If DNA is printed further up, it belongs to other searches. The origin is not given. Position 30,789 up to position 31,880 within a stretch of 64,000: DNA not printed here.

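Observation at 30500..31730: PIN toxin translationally coupled to an atypical 263-aa partner in the prophage lysogeny module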

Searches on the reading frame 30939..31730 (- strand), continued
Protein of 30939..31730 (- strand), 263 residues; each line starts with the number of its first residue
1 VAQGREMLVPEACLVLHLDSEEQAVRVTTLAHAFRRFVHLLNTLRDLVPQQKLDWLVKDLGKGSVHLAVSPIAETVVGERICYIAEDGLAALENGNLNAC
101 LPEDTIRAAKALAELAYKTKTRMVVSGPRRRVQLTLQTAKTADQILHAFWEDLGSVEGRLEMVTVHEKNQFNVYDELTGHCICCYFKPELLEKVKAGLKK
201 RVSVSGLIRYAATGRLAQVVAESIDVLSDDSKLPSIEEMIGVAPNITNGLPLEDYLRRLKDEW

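Call 38: fold_search(model_id=the predicted structure, library=pdb)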
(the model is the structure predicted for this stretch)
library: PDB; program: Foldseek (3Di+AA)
matches with E <= 10: 1034; with E <= 0.001: 2
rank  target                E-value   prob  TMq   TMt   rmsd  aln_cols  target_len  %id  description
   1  4ycv_B                8.3e-04  1.00  0.24  0.13  10.4       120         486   14  Crystal structure of cladosporin in complex with plasmodium lysyl-tRNA synthetase (released 2015-06-24)
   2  5vl1_C                9.4e-04  1.00  0.26  0.14   8.2       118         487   23  Crystal Structure of Lysyl-tRNA Synthetase from Mycobacterium ulcerans complexed with L-lysine (released 2017-05-10)
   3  6chd_B                1.1e-03  1.00  0.22  0.13   9.1       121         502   13  Crystal Structure of Human Lysyl-tRNA Synthetase complexed with L-Lysylsulfamoyl Adenosine (released 2018-03-07)
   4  5w25_A                1.2e-03  1.00  0.25  0.12   5.8        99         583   20  Crystal structure of Aspartyl-tRNA synthetase from Mycobacterium tuberculosis complexed with L-Aspartic Acid (released 2017-06-14)
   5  5vl1_B                1.3e-03  1.00  0.27  0.15   8.4       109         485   23  Crystal Structure of Lysyl-tRNA Synthetase from Mycobacterium ulcerans complexed with L-lysine (released 2017-05-10)
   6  5hgq_D                1.3e-03  1.00  0.24  0.14   9.3       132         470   14  Loa loa Lysyl-tRNA synthetase in complex with Cladosporin. (released 2016-10-26)
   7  5hgq_B                1.4e-03  1.00  0.23  0.13   9.4       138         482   14  Loa loa Lysyl-tRNA synthetase in complex with Cladosporin. (released 2016-10-26)
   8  4ycu_B                1.4e-03  1.00  0.24  0.14   9.1       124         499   15  Crystal structure of cladosporin in complex with human lysyl-tRNA synthetase (released 2015-06-10)
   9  6aqg_A                1.6e-03  1.00  0.24  0.13   7.4       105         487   22  Crystal Structure of Lysyl-tRNA Synthetase from Mycobacterium ulcerans complexed with L-lysine and Cladosporin (released 2017-08-30)
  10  6aqh_B                1.6e-03  1.00  0.24  0.13   7.7       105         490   19  Crystal Structure of Lysyl-tRNA Synthetase from Mycobacterium thermoresistibile complexed with L-lysine and Cladospori (released 2017-08-30)
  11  4dpg_D                1.6e-03  1.00  0.24  0.13   7.9       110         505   16  Crystal Structure of Human LysRS: P38/AIMP2 Complex I (released 2013-02-13)
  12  5hgq_C                1.6e-03  1.00  0.23  0.13   9.1       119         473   11  Loa loa Lysyl-tRNA synthetase in complex with Cladosporin. (released 2016-10-26)
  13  8hyr_B                1.6e-03  1.00  0.21  0.12   8.2       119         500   11  Crystal structure of human KARS apo (released 2024-07-10)
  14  4up9                  1.7e-03  1.00  0.26  0.14   8.2       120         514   17  Crystal structure of Entamoeba histolytica lysyl-tRNA synthetase in complex with ATP (released 2014-10-29)
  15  4up7                  1.8e-03  1.00  0.24  0.13   8.6       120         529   16  Crystal structure of Entamoeba histolytica lysyl-tRNA synthetase in complex with lysyl-adenylate (released 2014-10-29)
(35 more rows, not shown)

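Call 48: find_related_loci(query=A1, collection=genome_contigs, flank=6000)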
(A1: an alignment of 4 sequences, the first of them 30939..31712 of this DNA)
Query A1 (257 aa) in genome_contigs; peptide patterns used: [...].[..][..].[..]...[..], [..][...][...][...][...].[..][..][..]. (x = any residue, [..] = any of these).
112 stretches matched a pattern; 1 encode a relative of the query (tblastn E <= 1e-3); 1 distinct loci.
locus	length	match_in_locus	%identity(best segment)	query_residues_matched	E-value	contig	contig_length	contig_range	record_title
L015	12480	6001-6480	34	81-236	2e-22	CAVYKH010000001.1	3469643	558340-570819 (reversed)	MAG: uncultured Gammaproteobacteria bacterium isolate MFD05580.bin.1.115 genome assembly, contig: contig_13559, whole ge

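Call 49: search_dna_similar(query=window:30939-31712:-, collection=phages, mode=protein, max_evalue=0.001, max_rows=30)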
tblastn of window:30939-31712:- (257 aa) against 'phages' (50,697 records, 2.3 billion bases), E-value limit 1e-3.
Records with a match: 1; places in all: 1; records where one place covers at least 80% of the query: 1.
Best place of each record, by identity: <60% 1.
By first word of the organism name: Pseudomonas 1.
By host as written in the record: Pseudomonas aeruginosa 1.
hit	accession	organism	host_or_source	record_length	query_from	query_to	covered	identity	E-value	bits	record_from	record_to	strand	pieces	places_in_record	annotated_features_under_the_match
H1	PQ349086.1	Pseudomonas phage vB_PaeS_AV001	Pseudomonas aeruginosa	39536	44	257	83%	26.3%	9e-9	61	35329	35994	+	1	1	hypothetical protein | repressor protein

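Call 50: search_dna_similar(query=window:30939-31712:-, collection=plasmids, mode=protein, max_evalue=0.001, max_rows=30)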
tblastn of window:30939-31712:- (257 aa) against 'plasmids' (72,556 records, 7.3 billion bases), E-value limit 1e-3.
No match.

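Call 51: get_annotated_region(hit=H1, flank=4000)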
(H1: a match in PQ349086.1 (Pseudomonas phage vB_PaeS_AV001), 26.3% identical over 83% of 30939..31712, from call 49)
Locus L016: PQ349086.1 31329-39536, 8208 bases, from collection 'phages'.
description: Pseudomonas phage vB_PaeS_AV001, complete genome.
organism: Pseudomonas phage vB_PaeS_AV001 (NCBI taxid 3366615)
taxonomy: Viruses
host: Pseudomonas aeruginosa; source: -; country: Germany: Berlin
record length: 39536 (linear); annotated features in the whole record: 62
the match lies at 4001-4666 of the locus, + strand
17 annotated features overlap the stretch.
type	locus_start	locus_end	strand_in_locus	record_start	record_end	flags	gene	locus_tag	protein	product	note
CDS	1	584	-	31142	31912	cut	-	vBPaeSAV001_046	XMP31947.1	regulatory protein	-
CDS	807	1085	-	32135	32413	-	-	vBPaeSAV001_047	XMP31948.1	hypothetical protein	-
CDS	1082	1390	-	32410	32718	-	-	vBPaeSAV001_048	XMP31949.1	hypothetical protein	-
CDS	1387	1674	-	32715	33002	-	-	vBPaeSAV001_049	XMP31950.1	hypothetical protein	-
CDS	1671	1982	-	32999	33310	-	-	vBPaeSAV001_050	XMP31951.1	hypothetical protein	-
CDS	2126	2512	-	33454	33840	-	-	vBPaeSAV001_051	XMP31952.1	hypothetical protein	-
CDS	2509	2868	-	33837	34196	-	-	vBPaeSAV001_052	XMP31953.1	hypothetical protein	-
CDS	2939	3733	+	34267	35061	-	-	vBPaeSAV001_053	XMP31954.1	repressor protein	-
CDS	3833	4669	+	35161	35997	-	-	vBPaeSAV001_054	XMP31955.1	hypothetical protein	-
CDS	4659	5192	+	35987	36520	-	-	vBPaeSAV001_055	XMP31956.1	repressor protein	-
CDS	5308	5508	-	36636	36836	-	-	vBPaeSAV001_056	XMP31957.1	hypothetical protein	-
CDS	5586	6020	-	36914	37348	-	-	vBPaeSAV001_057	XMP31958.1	hypothetical protein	-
CDS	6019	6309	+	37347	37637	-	-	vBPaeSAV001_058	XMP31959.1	hypothetical protein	-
CDS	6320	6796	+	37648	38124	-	-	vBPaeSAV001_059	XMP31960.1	repressor domain protein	-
CDS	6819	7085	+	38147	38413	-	-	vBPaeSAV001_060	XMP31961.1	hypothetical protein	-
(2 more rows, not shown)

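Call 52: fold_search(model_id=the predicted structure, library=viral)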
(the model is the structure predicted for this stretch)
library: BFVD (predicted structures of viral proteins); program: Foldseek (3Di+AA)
matches with E <= 10: 757; with E <= 0.001: 4
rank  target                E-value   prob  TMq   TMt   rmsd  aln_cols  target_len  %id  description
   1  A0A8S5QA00            6.3e-11  1.00  0.43  0.32   8.8       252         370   11  DUF6575 domain-containing protein [Siphoviridae sp. ctoic9]
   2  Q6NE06                1.5e-08  1.00  0.49  0.36   7.2       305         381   11  Uncharacterized protein [Leptospira phage LE1]
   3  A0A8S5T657            3.5e-08  1.00  0.38  0.37  10.3       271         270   11  Uncharacterized protein [Myoviridae sp. ctLIM9]
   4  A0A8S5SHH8            4.9e-04  1.00  0.24  0.38   5.8       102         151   19  Single-stranded DNA-binding protein [Siphoviridae sp. ctzyE57]
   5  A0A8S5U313            1.4e-03  1.00  0.24  0.18  10.4       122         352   17  Host cell surface-exposed lipoprotein [Siphoviridae sp. ctoyo6]
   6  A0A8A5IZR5            1.6e-03  1.00  0.24  0.15   8.7       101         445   16  (no name in the UniProt tables at hand)
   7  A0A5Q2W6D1            2.8e-03  1.00  0.24  0.06   8.4       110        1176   14  (no name in the UniProt tables at hand)
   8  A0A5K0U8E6            3.5e-03  1.00  0.23  0.11   4.6        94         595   14  lysine--tRNA ligase [Yasminevirus sp. GU-2018]
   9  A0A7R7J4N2            3.9e-03  1.00  0.26  0.44   6.8       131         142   11  (no name in the UniProt tables at hand)
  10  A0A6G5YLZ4            4.4e-03  1.00  0.23  0.11  13.1       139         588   12  (no name in the UniProt tables at hand)
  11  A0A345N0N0            4.4e-03  0.99  0.20  0.46   6.7        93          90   15  (no name in the UniProt tables at hand)
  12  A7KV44                5.2e-03  1.00  0.23  0.05   7.2       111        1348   20  (no name in the UniProt tables at hand)
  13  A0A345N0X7            5.9e-03  1.00  0.24  0.65   4.9        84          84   21  (no name in the UniProt tables at hand)
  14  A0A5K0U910            7.4e-03  1.00  0.21  0.11  11.1       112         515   16  Exodeoxyribonuclease VII large subunit [Yasminevirus sp. GU-2018]
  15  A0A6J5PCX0            9.9e-03  0.99  0.21  0.26  15.8       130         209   14  Uncharacterized protein [uncultured Caudovirales phage]
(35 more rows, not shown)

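Call 53: search_protein_families(library=pfam, proteins=[L016:4659-5192:+, L016:3833-4669:+, L016:2939-3733:+, L010:5084-6004:+, L015:6001-6480:+], max_evalue=0.1)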
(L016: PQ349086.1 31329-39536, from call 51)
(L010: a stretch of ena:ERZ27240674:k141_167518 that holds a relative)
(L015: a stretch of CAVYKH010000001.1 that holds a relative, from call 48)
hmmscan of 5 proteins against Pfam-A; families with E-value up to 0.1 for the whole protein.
L016:4659-5192:+ (177 aa): 1 family
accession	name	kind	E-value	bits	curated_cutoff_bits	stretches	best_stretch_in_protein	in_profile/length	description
PF01850.27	PIN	-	2.1e-08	35.3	23.6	1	9-137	2-113/120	PIN domain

L016:3833-4669:+ (278 aa): 1 family
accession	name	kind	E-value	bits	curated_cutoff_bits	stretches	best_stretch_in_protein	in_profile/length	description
PF06103.16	DUF948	-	0.019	15.5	37.2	1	87-132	22-67/89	Bacterial protein of unknown function (DUF948)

L016:2939-3733:+ (264 aa): 1 family
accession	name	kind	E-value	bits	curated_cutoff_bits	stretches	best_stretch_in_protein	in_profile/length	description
PF00717.28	Peptidase_S24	-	1.2e-22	80.2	23.3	1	128-250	5-115/116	Peptidase S24-like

L010:5084-6004:+ (306 aa): 9 families
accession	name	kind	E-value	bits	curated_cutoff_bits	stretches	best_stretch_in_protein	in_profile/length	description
PF12762.13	DDE_Tnp_IS1595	-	2.1e-34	119.2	27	1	137-274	5-153/153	ISXO2-like transposase domain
PF12760.12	Zn_ribbon_IS1595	-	1.5e-14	54.1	25.4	1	13-62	2-46/46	Transposase zinc-ribbon domain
PF23451.1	Zn_ribbon_PaaD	-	0.0005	20.1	27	1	27-63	12-49/53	PaaD zinc beta ribbon domain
PF09723.15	Zn_ribbon_8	-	0.0013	19.2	34.4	0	54-67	6-19/41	Zinc ribbon domain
PF05129.18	Zn_ribbon_Elf1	-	0.0085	16.6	29.8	1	31-72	24-65/79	Transcription elongation factor Elf1 like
PF14331.11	IcmF-related_N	-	0.022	14.5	25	1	57-131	153-226/259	IcmF-related N-terminal domain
PF09788.14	Tmemb_55A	-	0.042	13.4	30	1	31-108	152-222/248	Transmembrane protein 55A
PF13610.12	DDE_Tnp_IS240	-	0.045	14.3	27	1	187-276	48-136/139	DDE domain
PF08274.17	Zn_Ribbon_YjdM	-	0.08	13.4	30.8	0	30-64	3-30/30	PhnA Zinc-Ribbon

L015:6001-6480:+ (160 aa): 0 families

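Call 56: search_solved_structures(query=A2, max_evalue=10)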
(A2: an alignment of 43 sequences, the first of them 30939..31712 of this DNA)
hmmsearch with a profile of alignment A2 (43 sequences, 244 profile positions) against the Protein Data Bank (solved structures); distinct sequences matched with E-value up to 10: 6.
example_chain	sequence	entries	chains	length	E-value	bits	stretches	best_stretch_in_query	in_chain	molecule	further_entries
9k7t_A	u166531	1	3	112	0.33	13.3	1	69-118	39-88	C4-Zn1-HEHE-1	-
4ddd_A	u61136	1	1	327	0.4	13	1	116-170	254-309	Immunogenic protein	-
9r1o_A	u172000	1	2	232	0.5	12.7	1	26-91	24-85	sc-apCC-6-DPH-NR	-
5yl9_A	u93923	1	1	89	0.61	12.4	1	13-89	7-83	Spike glycoprotein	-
8fnt_B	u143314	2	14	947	1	11.7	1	69-101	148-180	Archaeal ATPase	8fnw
8e12_A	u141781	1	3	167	7.5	8.9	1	19-170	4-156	BGL14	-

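Call 57: search_protein_families(library=phrogs, alignment_id=A2, max_evalue=0.001)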
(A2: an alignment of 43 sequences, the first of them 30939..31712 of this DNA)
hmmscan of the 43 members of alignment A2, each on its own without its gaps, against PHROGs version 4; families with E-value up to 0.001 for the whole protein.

A. member 1, window:30939-31712:- (257 aa): 0 families

B. families by the number of members that match (of 43 scanned): 0 families

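Call 74: find_related_loci(query=A4, collection=viral_contigs, flank=6000)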
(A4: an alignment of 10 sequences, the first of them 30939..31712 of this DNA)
Query A4 (257 aa) in viral_contigs; peptide patterns used: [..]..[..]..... (x = any residue, [..] = any of these).
57 stretches matched a pattern; 1 encode a relative of the query (tblastn E <= 1e-3); 1 distinct loci.
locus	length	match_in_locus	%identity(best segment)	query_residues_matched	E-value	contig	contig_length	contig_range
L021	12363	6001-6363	35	144-254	6e-18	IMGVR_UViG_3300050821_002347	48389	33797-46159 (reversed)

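Call 75: find_related_loci(query=A4, collection=metagenome_contigs, flank=5000)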
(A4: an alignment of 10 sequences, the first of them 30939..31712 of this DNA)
Query A4 (257 aa) in metagenome_contigs; peptide patterns used: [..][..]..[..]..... (x = any residue, [..] = any of these).
116 stretches matched a pattern; 31 encode a relative of the query (tblastn E <= 1e-3); 31 distinct loci.
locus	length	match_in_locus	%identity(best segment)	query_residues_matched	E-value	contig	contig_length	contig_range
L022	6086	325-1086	36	5-257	3e-53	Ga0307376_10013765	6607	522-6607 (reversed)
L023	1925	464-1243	30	6-254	1e-27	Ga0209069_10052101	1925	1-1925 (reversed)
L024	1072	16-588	36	71-256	3e-28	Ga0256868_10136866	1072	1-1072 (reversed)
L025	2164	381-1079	31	8-236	3e-26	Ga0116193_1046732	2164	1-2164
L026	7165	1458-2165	31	5-236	2e-25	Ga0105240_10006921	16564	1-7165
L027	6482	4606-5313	31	5-236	2e-25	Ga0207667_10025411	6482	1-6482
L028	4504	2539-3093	32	78-254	2e-25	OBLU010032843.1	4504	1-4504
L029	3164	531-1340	29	8-257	8e-25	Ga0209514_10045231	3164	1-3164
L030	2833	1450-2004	31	78-254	3e-24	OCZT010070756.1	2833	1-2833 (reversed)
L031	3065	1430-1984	31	78-254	3e-24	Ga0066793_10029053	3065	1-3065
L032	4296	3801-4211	43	108-236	3e-24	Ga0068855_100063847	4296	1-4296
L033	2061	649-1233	35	47-236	3e-22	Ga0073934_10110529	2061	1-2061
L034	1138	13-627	33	43-239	3e-22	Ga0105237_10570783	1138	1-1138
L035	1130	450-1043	32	46-236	1e-21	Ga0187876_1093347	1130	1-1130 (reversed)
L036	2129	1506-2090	32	47-236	5e-21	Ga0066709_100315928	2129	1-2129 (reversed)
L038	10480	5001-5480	32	100-257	8e-19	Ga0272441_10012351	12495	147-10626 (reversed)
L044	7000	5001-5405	29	126-254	2e-15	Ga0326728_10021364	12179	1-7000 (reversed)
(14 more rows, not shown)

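Call 83: list_cluster_members(proteins=[P0064, P0065, P0068, P0071, P0075, P0076, P0102, P0142, P0172, P0217])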
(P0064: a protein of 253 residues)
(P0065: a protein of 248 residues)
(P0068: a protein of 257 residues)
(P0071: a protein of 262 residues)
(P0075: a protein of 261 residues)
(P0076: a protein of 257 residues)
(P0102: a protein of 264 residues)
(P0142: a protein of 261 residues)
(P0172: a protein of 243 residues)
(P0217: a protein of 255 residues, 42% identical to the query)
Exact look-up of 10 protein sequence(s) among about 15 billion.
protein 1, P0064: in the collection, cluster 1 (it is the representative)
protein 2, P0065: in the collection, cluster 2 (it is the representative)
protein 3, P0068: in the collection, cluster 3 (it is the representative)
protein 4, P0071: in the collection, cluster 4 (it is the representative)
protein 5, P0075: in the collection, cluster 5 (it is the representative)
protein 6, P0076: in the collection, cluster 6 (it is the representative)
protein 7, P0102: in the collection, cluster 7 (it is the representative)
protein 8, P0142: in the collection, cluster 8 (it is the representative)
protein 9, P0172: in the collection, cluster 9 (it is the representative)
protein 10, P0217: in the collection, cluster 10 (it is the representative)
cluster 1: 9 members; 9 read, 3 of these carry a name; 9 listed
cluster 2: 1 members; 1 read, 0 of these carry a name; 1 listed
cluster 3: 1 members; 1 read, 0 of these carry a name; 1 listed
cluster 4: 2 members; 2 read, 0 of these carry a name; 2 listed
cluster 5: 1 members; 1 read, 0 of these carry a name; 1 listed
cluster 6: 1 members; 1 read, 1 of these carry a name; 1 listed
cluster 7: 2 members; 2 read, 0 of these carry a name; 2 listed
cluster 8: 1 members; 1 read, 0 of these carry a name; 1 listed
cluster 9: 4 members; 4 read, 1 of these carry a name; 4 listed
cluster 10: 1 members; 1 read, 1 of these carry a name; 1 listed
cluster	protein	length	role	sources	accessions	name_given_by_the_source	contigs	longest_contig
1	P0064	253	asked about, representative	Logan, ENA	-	-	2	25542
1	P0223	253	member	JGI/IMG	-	hypothetical protein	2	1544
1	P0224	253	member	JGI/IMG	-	hypothetical protein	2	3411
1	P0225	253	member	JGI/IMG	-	hypothetical protein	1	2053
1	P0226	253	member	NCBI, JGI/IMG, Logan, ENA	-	-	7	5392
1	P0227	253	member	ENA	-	-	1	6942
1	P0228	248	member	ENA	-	-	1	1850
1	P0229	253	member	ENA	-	-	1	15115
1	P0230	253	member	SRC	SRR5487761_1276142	-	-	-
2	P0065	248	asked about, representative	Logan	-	-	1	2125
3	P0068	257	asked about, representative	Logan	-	-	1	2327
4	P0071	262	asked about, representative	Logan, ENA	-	-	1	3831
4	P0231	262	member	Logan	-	-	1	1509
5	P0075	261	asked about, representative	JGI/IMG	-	-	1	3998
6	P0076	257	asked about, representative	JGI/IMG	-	hypothetical protein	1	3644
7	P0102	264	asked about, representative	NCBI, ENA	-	-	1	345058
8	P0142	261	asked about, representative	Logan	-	-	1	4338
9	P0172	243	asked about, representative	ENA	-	-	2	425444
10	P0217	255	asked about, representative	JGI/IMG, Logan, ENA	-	hypothetical protein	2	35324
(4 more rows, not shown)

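Call 107: search_protein_families(library=pfam, proteins=[L022:1691-2782:+, L022:2916-3668:+, L022:4349-5566:+, L026:226-1200:+, L026:3562-4920:-, L026:5624-7165:-, L038:424-1764:+, L038:1991-3580:+, L038:8188-9672:-, L044:622-2802:-], max_evalue=0.0001)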
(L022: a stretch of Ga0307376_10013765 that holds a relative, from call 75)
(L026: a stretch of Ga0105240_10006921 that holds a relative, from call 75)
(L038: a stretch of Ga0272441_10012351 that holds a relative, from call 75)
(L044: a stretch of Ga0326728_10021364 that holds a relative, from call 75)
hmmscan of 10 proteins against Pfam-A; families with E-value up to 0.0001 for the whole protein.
L022:1691-2782:+ (364 aa): 0 families

L022:2916-3668:+ (251 aa): 0 families

L022:4349-5566:+ (406 aa): 1 family
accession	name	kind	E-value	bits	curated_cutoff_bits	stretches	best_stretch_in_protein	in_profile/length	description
PF06050.19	HGD-D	-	2.3e-87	294.2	28.4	1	64-400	1-342/342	2-hydroxyglutaryl-CoA dehydratase, D-component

L026:226-1200:+ (325 aa): 1 family
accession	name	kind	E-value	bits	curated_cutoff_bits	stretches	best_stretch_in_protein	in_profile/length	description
PF02586.19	SRAP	-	1.5e-13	51.2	27.1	1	123-312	17-195/214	SOS response associated peptidase (SRAP)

L026:3562-4920:- (453 aa): 0 families

L026:5624-7165:- (514 aa): 2 families
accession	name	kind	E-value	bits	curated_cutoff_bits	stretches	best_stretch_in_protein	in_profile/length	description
PF11867.13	T1RH-like_C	-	4.1e-42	145.2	26.8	1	174-482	4-313/329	Type I restriction enzyme HindI endonuclease subunit-like, C-terminal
PF22679.2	T1R_D3-like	-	4.4e-18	66.6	27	1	80-151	83-156/158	Type I restriction enzyme subunit R domain 3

L038:424-1764:+ (447 aa): 1 family
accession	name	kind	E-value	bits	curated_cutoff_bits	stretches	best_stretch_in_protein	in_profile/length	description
PF02415.23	Chlam_PMP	-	2.5e-05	24.5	20.6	0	176-192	1-18/19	Chlamydia polymorphic membrane protein (Chlamydia_PMP) repeat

L038:1991-3580:+ (530 aa): 1 family
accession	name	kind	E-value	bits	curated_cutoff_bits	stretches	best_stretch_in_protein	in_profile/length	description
PF02415.23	Chlam_PMP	-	2.8e-16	58.3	20.6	0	288-305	1-18/19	Chlamydia polymorphic membrane protein (Chlamydia_PMP) repeat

L038:8188-9672:- (495 aa): 0 families

L044:622-2802:- (727 aa): 1 family
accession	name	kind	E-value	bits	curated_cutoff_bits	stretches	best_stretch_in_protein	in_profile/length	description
PF10592.14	AIPR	-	6.6e-30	105.3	25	1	270-475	1-202/308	AIPR protein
